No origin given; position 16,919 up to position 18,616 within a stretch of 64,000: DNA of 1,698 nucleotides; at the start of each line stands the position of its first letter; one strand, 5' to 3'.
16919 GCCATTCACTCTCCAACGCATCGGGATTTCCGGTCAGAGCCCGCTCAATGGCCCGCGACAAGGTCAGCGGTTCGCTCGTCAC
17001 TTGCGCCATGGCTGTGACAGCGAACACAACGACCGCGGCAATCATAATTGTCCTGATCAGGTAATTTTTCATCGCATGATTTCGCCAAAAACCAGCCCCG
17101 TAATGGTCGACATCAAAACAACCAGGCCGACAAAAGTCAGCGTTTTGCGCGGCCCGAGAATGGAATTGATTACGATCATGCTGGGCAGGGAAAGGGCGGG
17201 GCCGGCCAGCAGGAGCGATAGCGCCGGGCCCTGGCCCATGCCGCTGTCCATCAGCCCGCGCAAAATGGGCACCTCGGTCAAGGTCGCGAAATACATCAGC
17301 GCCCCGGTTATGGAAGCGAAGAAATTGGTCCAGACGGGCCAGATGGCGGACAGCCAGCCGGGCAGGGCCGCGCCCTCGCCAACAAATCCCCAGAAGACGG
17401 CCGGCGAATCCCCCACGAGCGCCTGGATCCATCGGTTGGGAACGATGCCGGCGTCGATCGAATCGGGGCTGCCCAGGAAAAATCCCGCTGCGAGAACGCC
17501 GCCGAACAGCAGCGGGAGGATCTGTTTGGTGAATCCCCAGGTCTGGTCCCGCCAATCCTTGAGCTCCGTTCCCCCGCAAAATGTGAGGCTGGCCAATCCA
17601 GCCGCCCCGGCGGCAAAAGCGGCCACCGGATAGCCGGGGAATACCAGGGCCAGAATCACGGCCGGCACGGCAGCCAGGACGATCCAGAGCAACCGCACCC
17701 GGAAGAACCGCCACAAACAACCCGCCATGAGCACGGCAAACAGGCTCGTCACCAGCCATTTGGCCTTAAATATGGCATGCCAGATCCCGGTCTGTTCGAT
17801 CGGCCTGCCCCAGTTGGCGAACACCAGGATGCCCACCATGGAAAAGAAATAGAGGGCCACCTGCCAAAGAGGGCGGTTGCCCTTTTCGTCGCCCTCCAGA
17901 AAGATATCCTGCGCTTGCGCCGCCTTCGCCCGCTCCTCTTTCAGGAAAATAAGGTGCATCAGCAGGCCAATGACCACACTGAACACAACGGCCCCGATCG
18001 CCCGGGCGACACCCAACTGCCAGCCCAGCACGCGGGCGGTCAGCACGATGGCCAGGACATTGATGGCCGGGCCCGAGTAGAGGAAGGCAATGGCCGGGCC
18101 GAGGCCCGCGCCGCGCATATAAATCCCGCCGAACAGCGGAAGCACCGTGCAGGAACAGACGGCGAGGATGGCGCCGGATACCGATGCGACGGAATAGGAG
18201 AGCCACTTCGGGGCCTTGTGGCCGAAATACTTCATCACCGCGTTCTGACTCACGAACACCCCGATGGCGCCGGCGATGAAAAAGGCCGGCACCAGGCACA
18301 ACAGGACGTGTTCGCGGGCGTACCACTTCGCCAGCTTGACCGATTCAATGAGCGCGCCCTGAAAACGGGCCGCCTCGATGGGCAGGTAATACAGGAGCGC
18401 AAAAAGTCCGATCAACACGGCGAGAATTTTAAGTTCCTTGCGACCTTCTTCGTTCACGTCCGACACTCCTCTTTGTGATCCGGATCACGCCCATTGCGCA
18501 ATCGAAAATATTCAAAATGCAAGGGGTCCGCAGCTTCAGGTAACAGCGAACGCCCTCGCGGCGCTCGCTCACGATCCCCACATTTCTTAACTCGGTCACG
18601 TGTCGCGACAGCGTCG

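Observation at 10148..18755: Second ArsR-controlled operon joins a thiol-disulfide module (CcdA, two thioredoxin-fold proteins), a COG0701 CSC-permease and a complete RND tripartite efflux pump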

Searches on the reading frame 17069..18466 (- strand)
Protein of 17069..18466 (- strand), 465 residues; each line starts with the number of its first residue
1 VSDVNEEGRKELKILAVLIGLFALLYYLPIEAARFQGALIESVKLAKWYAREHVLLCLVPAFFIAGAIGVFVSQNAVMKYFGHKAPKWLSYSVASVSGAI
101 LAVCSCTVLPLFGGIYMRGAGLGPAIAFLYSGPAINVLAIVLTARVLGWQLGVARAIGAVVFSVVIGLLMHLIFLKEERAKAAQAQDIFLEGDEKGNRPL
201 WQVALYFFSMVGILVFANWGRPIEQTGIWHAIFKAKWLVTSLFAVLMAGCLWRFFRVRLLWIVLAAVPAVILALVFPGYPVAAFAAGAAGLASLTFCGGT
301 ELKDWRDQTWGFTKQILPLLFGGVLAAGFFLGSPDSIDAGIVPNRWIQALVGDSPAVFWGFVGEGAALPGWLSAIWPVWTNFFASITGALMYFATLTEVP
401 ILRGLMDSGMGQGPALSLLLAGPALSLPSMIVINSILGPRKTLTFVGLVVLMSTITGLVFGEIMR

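Call 4: search_protein_families(library=pfam, proteins=[window:17069-18466:-], max_evalue=0.001)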
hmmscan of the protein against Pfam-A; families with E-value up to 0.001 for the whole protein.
window:17069-18466:- (465 aa): 1 family
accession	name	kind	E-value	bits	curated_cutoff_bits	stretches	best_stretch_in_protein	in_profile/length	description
PF03773.19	ArsP_1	-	7.8e-69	232.5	32.3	1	49-461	11-293/294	Predicted permease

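Call 5: search_protein_families(library=ncbifam, proteins=[window:17069-18466:-], max_evalue=0.001)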
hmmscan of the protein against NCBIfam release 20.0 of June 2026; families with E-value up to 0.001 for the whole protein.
window:17069-18466:- (465 aa): 2 families
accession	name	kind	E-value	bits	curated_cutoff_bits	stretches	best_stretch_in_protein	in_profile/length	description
NF040736.1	efflux_SaoE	equivalog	2.4e-29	102.7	325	2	56-185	20-147/352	efflux transporter SaoE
NF033936.1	CuZnOut_SO0444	equivalog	1.1e-28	100.4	300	2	61-185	15-137/351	SO_0444 family Cu/Zn efflux transporter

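Call 39: find_homologous_proteins(query=window:17069-18466:-, max_evalue=1e-20)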
Query window:17069-18466:- (465 aa): 8000 proteins with E <= 1e-20 among 8000 candidates; the best 120 are listed.
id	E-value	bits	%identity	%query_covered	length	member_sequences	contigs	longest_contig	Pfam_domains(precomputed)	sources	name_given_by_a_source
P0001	3.8e-298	1007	100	99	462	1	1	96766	PF03773.20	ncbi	ncbi:MAG: permease [Kiritimatiellia bacterium]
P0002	2.5e-252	856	84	99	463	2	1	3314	PF03773.20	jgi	jgi:uncharacterized membrane protein YraQ (UPF0718 family)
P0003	1.1e-251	854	84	99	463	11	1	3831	PF03773.20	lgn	-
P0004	1.1e-250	850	83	100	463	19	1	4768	PF03773.20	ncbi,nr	ncbi:MAG: hypothetical protein GX616_05160 [Planctomycetes bacterium]|nr:hypothetical protein [Planc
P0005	2.5e-249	846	83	99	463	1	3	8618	PF03773.20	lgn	-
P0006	2.5e-249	846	83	99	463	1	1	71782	PF03773.20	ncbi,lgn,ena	-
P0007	4.1e-249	845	82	99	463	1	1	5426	PF03773.20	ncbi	-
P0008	8.4e-249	844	82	100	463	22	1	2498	PF03773.20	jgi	jgi:uncharacterized membrane protein YraQ (UPF0718 family)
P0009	1.5e-248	843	82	99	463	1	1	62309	PF03773.20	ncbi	-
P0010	2.7e-248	843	83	98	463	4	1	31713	PF03773.20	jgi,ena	-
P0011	4.1e-248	842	83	100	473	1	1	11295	PF03773.20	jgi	jgi:uncharacterized membrane protein YraQ (UPF0718 family)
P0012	1.4e-247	840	83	99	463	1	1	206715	PF03773.20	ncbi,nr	ncbi:MAG: permease [Lentisphaerae bacterium]|nr:permease [Lentisphaerota bacterium]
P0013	2.9e-247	839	84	99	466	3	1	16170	PF03773.20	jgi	jgi:hypothetical protein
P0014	2.9e-247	839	83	98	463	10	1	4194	PF03773.20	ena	-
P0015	6.0e-247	838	82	100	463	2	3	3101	PF03773.20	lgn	-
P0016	1.8e-246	837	82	100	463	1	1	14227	PF03773.20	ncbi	-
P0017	3.8e-246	835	83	100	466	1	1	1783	PF03773.20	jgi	jgi:uncharacterized membrane protein YraQ (UPF0718 family)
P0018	7.6e-246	834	83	99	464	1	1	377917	PF03773.20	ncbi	-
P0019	2.3e-245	833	81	99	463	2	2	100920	PF03773.20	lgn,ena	-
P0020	2.4e-245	833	82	100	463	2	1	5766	PF03773.20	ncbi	-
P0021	7.1e-245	831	81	100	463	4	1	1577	PF03773.20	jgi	-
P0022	7.2e-245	831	82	98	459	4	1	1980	PF03773.20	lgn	-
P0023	8.3e-245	831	83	98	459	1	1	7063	PF03773.20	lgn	-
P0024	1.5e-244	830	81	100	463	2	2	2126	PF03773.20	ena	-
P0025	2.8e-244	829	82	100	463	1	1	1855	PF03773.20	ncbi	-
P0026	2.9e-244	829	81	99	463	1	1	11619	PF03773.20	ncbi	-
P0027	3.1e-244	829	82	100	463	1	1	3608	PF03773.20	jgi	jgi:hypothetical protein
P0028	3.2e-244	829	83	97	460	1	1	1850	PF03773.20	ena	-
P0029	1.0e-243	827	82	99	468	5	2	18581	PF03773.20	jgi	jgi:uncharacterized protein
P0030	1.3e-243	827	83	97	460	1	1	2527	PF03773.20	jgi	jgi:uncharacterized membrane protein YraQ (UPF0718 family)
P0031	4.3e-243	825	80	100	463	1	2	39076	PF03773.20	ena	-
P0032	4.9e-243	825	81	99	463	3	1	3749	PF03773.20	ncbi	-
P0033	5.1e-243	825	81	98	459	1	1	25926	PF03773.20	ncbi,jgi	jgi:uncharacterized membrane protein YraQ (UPF0718 family)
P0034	1.7e-242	823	83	97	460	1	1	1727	PF03773.20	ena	-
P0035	2.0e-242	823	82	99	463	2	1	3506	PF03773.20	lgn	-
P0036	2.0e-242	823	81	100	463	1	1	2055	PF03773.20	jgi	jgi:uncharacterized membrane protein YraQ (UPF0718 family)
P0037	4.2e-242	822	81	100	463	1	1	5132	PF03773.20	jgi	jgi:uncharacterized membrane protein YraQ (UPF0718 family)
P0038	4.7e-242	822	84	96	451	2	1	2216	PF03773.20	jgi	-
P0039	5.2e-242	822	82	97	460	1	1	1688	PF03773.20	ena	-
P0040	6.0e-242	822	80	100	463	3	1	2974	PF03773.20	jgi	-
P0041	6.0e-242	822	83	97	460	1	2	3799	PF03773.20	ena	-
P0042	1.2e-241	821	83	97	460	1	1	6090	PF03773.20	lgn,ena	-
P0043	1.3e-241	821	83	97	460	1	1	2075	PF03773.20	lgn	-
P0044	1.3e-241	821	80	99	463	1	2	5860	PF03773.20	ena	-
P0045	2.0e-241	820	81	99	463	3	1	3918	PF03773.20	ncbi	-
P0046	2.2e-241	820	82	98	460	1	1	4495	PF03773.20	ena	-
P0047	2.2e-241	820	80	98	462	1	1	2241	PF03773.20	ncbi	-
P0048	2.9e-241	819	82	97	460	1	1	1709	PF03773.20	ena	-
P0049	4.2e-241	819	82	97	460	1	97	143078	PF03773.20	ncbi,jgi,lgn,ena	jgi:uncharacterized membrane protein YraQ (UPF0718 family)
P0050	4.6e-241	819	82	97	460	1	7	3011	PF03773.20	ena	-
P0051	5.1e-241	819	82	97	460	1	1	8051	PF03773.20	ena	-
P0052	7.9e-241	818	82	97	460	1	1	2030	PF03773.20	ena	-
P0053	9.0e-241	818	82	97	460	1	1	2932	PF03773.20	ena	-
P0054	9.1e-241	818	82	98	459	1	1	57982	PF03773.20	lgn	-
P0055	9.3e-241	818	80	99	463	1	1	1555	PF03773.20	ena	-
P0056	9.7e-241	818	80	100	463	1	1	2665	PF03773.20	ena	-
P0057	1.1e-240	817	82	97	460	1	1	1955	PF03773.20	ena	-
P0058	1.2e-240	817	82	98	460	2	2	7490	PF03773.20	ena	-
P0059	1.4e-240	817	82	97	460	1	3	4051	PF03773.20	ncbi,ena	-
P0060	1.6e-240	817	81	99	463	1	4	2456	PF03773.20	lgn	-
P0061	1.9e-240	817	82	97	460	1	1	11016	PF03773.20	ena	-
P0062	2.2e-240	816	80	98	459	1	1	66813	PF03773.20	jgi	jgi:uncharacterized membrane protein YraQ (UPF0718 family)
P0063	2.3e-240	816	82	97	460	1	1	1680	PF03773.20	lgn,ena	-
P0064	3.1e-240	816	82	97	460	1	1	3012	PF03773.20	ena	-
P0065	3.2e-240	816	82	97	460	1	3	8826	PF03773.20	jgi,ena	-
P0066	3.4e-240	816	80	100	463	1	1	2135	PF03773.20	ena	-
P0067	4.0e-240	816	82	97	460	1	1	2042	PF03773.20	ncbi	-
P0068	5.0e-240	815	81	97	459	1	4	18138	PF03773.20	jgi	jgi:uncharacterized protein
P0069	5.1e-240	815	80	98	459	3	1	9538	PF03773.20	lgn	-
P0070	7.5e-240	815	81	99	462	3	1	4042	PF03773.20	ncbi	-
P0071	8.3e-240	815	81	98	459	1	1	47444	PF03773.20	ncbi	ncbi:MAG: permease [Kiritimatiellia bacterium]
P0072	1.3e-239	814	81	99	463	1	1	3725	PF03773.20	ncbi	-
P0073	1.3e-239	814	80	99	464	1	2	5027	PF03773.20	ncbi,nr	ncbi:MAG: permease [Kiritimatiellia bacterium]|nr:permease [Lentisphaerota bacterium]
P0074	1.7e-239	814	79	100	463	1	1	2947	PF03773.20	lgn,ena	-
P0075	1.8e-239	813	82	97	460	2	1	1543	PF03773.20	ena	-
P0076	2.0e-239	813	82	97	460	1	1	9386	PF03773.20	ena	-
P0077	3.2e-239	813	81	97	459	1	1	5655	PF03773.20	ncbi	-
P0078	3.4e-239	813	81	98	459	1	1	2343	PF03773.20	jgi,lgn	jgi:uncharacterized membrane protein YraQ (UPF0718 family)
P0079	8.3e-239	811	82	98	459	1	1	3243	PF03773.20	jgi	jgi:uncharacterized protein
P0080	1.1e-238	811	80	99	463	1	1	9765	PF03773.20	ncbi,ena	-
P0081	1.2e-238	811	80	100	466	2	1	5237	PF03773.20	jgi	jgi:uncharacterized membrane protein YraQ (UPF0718 family)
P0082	1.3e-238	811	80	98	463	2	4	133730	PF03773.20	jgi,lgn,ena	-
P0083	1.3e-238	811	80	99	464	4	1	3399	PF03773.20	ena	-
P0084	1.6e-238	810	80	99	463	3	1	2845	PF03773.20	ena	-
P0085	2.0e-238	810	80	98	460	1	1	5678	PF03773.20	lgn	-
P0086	2.2e-238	810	79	99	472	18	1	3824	PF03773.20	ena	-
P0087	3.7e-238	809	80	99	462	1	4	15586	PF03773.20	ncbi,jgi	jgi:uncharacterized membrane protein YraQ (UPF0718 family)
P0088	4.7e-238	809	78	98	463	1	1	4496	PF03773.20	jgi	-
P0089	4.9e-238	809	78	99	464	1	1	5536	PF03773.20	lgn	-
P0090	5.9e-238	808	79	98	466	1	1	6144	PF03773.20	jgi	jgi:hypothetical protein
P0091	8.4e-238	808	80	98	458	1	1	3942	PF03773.20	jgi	jgi:uncharacterized protein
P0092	1.8e-237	807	81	97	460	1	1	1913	PF03773.20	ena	-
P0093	1.9e-237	807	81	97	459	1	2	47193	PF03773.20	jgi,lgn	jgi:uncharacterized membrane protein YraQ (UPF0718 family)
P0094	3.5e-237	806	80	100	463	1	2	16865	PF03773.20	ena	-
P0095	5.1e-237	805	79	99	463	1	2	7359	PF03773.20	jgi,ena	-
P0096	6.4e-237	805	79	98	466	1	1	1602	PF03773.20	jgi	jgi:uncharacterized protein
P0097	7.2e-237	805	79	99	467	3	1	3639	PF03773.20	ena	-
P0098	7.4e-237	805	80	98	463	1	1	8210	PF03773.20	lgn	-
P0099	1.1e-236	804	79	100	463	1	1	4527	PF03773.20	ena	-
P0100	1.3e-236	804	81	99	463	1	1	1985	PF03773.20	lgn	-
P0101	2.6e-236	803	78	99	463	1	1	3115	PF03773.20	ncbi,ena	-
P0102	3.5e-236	803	80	98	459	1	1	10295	PF03773.20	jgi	jgi:uncharacterized membrane protein YraQ (UPF0718 family)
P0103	4.3e-236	802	79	98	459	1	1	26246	PF03773.20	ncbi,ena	-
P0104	6.8e-236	802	82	94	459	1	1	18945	PF03773.20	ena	-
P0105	7.7e-236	802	79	98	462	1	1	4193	PF03773.20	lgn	-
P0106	1.1e-235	801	79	99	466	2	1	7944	PF03773.20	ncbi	-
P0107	1.2e-235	801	81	98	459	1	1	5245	PF03773.20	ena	-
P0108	1.3e-235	801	82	98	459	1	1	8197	PF03773.20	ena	-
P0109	1.3e-235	801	82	94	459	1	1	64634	PF03773.20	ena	-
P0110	1.4e-235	801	81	98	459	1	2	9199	PF03773.20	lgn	-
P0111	2.0e-235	800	79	99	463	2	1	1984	PF03773.20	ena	-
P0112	2.4e-235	800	79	98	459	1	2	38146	PF03773.20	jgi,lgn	jgi:uncharacterized membrane protein YraQ (UPF0718 family)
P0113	2.7e-235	800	80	98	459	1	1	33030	PF03773.20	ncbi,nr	ncbi:MAG: hypothetical protein EOM72_05245 [Opitutae bacterium]|nr:hypothetical protein [Opitutae ba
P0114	2.8e-235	800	80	98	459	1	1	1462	PF03773.20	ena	-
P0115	2.9e-235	800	78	100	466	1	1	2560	PF03773.20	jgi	-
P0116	3.1e-235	799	81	98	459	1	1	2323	PF03773.20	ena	-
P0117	3.6e-235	799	80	98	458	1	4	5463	PF03773.20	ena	-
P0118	4.4e-235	799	78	99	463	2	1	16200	PF03773.20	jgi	jgi:hypothetical protein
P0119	4.6e-235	799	80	98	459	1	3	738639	PF03773.20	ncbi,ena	-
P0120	5.1e-235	799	82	94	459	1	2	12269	PF03773.20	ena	-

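Call 40: find_encoding_contigs(protein=P0001, flank=10000, max_places=3)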
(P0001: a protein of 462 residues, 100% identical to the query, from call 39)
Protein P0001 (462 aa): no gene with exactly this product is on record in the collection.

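Call 41: find_encoding_contigs(protein=P0049, flank=10000, max_places=4)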
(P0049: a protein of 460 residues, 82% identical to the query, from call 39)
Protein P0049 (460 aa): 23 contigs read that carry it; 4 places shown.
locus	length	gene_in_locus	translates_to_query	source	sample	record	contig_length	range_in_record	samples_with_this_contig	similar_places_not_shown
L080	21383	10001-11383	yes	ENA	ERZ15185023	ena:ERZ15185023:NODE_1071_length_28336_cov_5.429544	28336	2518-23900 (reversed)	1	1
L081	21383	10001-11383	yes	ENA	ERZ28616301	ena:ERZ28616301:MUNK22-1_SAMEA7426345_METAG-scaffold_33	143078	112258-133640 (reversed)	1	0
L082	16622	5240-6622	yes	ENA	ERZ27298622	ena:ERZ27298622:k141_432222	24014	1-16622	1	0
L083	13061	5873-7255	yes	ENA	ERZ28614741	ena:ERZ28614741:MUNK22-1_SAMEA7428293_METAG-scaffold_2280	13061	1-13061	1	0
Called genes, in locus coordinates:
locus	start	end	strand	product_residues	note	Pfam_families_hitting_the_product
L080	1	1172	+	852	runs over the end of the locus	-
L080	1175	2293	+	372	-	PF00356:LacI, PF00532:Peripla_BP_1 (weak), PF13377:Peripla_BP_3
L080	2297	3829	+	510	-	-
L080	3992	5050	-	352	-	PF00356:LacI, PF13377:Peripla_BP_3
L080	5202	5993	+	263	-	-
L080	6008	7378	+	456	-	PF02018:CBM_4_9, PF01522:Polysacc_deac_1 (weak)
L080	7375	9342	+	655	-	PF00331:Glyco_hydro_10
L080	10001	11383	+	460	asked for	PF03773:ArsP_1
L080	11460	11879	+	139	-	PF22263:DUF6951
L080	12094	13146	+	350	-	PF03773:ArsP_1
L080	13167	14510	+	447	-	PF01022:HTH_5, PF01797:Y1_Tnp (faint)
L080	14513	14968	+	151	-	PF01451:LMWPc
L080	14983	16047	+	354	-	PF13593:SBF_like (weak), PF01758:SBF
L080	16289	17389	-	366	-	PF04055:Radical_SAM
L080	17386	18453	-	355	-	PF03054:tRNA_Me_trans, PF20259:tRNA_Me_trans_M, PF20258:tRNA_Me_trans_C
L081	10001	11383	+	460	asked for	PF03773:ArsP_1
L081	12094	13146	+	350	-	PF03773:ArsP_1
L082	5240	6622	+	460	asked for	PF03773:ArsP_1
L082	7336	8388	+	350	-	PF03773:ArsP_1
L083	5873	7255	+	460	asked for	PF03773:ArsP_1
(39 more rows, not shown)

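Call 42: find_encoding_contigs(protein=P0012, flank=10000, max_places=1)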
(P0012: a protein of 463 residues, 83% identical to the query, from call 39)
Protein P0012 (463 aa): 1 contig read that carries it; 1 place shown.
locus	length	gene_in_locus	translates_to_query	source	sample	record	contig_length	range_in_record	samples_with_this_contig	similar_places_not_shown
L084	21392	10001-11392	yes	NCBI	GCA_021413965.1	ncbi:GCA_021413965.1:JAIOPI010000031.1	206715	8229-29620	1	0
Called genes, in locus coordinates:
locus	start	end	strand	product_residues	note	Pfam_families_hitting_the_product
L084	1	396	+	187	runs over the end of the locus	PF13689:DUF4154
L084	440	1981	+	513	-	PF17152:CHASE8, PF00672:HAMP, PF00512:HisKA, PF02518:HATPase_c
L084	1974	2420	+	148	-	PF00072:Response_reg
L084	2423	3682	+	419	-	PF00072:Response_reg, PF07228:SpoIIE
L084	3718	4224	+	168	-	-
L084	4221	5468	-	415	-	PF03631:Virul_fac_BrkB, PF00027:cNMP_binding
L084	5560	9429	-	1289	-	PF08447:PAS_3, PF08448:PAS_4, PF00989:PAS, PF08447:PAS_3, PF08448:PAS_4, PF13426:PAS_9, PF00989:PAS, PF08447:PAS_3, +8 more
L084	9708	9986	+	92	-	PF01022:HTH_5, PF12840:HTH_20 (weak)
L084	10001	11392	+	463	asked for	PF03773:ArsP_1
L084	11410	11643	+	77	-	PF13192:Thioredoxin_3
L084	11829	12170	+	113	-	PF00085:Thioredoxin, PF13098:Thioredoxin_2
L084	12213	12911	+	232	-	PF02683:DsbD_TM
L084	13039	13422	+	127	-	PF12840:HTH_20 (weak), PF01022:HTH_5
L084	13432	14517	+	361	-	PF01758:SBF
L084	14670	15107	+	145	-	PF01451:LMWPc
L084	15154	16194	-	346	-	PF00487:FA_desaturase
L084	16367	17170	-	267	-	PF00165:HTH_AraC, PF12833:HTH_18, PF00165:HTH_AraC (weak)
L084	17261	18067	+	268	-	PF05721:PhyH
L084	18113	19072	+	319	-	PF01208:URO-D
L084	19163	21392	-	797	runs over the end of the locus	PF01074:Glyco_hydro_38N, PF09261:Alpha-mann_mid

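Call 43: find_encoding_contigs(protein=P0018, flank=10000, max_places=1)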
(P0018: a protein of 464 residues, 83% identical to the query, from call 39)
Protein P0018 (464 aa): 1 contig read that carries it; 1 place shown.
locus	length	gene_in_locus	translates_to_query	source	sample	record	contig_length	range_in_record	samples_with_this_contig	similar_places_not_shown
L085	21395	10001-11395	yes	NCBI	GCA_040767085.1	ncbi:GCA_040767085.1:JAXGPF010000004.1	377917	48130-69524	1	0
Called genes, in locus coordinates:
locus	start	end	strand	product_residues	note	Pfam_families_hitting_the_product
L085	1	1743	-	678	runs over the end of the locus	PF00999:Na_H_Exchanger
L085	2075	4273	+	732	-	PF14827:dCache_3 (weak), PF17203:sCache_3_2 (faint), PF17201:Cache_3-Cache_2, PF17202:sCache_3_3, PF00672:HAMP, PF00512:HisKA, PF02518:HATPase_c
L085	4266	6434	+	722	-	PF01257:2Fe-2S_thioredx (faint), PF01512:Complex1_51K, PF10531:SLBB (weak), PF10589:NADH_4Fe-4S, PF00037:Fer4 (weak), PF12838:Fer4_7 (weak), PF13237:Fer4_10 (weak), PF14697:Fer4_21 (weak), +2 more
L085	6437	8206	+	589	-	PF00111:Fer2 (weak), PF13510:Fer2_4, PF10588:NADH-G_4Fe-4S_3, PF12838:Fer4_7, PF13237:Fer4_10 (weak), PF22117:Fer4_Nqo3, PF02906:Fe_hyd_lg_C, PF02256:Fe_hyd_SSU, +5 more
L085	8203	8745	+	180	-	PF01257:2Fe-2S_thioredx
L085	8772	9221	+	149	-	PF00072:Response_reg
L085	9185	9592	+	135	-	PF00072:Response_reg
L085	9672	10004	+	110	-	PF01022:HTH_5, PF12840:HTH_20 (weak)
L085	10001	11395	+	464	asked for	PF03773:ArsP_1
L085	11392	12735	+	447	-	PF02321:OEP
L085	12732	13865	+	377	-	PF25919:BSH_CusB (faint), PF00364:Biotin_lipoyl (faint), PF25917:BSH_RND (weak), PF25973:BSH_CzcB (weak), PF25954:Beta-barrel_RND_2, PF25990:Beta-barrel_YknX (faint), PF25967:RND-MFP_C, PF25989:YknX_C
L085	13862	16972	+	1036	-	PF00873:ACR_tran, PF03176:MMPL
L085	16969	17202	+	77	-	PF13192:Thioredoxin_3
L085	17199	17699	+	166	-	PF00085:Thioredoxin, PF13098:Thioredoxin_2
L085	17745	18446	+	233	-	PF02683:DsbD_TM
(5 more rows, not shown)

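Call 44: find_encoding_contigs(protein=P0119, flank=10000, max_places=1)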
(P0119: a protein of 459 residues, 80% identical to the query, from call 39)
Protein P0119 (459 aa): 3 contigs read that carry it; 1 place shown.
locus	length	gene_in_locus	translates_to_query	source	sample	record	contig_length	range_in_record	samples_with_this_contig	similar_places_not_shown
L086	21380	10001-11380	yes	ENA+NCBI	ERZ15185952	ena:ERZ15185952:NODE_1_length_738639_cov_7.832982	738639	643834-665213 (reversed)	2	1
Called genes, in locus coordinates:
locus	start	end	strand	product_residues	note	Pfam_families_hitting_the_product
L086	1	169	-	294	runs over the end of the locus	-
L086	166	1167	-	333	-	PF11383:DUF3187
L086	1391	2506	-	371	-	PF01612:DNA_pol_A_exo1, PF00570:HRDC (weak)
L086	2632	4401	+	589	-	PF01855:POR_N, PF02775:TPP_enzyme_C, PF12837:Fer4_6 (faint), PF12838:Fer4_7 (weak), PF13237:Fer4_10 (weak), PF00037:Fer4 (weak)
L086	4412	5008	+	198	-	PF01558:POR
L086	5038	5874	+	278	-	-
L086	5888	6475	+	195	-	PF02698:DUF218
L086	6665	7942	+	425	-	PF00270:DEAD, PF04851:ResIII (weak), PF00271:Helicase_C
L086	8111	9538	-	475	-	PF00092:VWA, PF13519:VWA_2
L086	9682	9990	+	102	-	PF12840:HTH_20, PF01022:HTH_5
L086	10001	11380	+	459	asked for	PF03773:ArsP_1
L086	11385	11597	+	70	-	PF02627:CMD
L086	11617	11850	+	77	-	PF13192:Thioredoxin_3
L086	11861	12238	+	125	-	PF08859:DGC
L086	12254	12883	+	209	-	PF00085:Thioredoxin, PF13098:Thioredoxin_2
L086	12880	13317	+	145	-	-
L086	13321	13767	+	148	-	PF01451:LMWPc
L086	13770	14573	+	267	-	PF01135:PCMT, PF01209:Ubie_methyltran, PF06325:PrmA, PF13489:Methyltransf_23, PF08241:Methyltransf_11, PF08242:Methyltransf_12, PF13649:Methyltransf_25, PF13847:Methyltransf_31, +3 more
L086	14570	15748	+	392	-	PF13593:SBF_like, PF01758:SBF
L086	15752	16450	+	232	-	PF02683:DsbD_TM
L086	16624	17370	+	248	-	PF13641:Glyco_tranf_2_3, PF00535:Glycos_transf_2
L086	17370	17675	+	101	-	PF07578:LAB_N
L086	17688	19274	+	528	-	PF02366:PMT, PF13231:PMT_2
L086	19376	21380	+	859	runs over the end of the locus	PF03466:LysR_substrate (faint), PF12849:PBP_like_2, PF02690:Na_Pi_cotrans, PF01895:PhoU (faint)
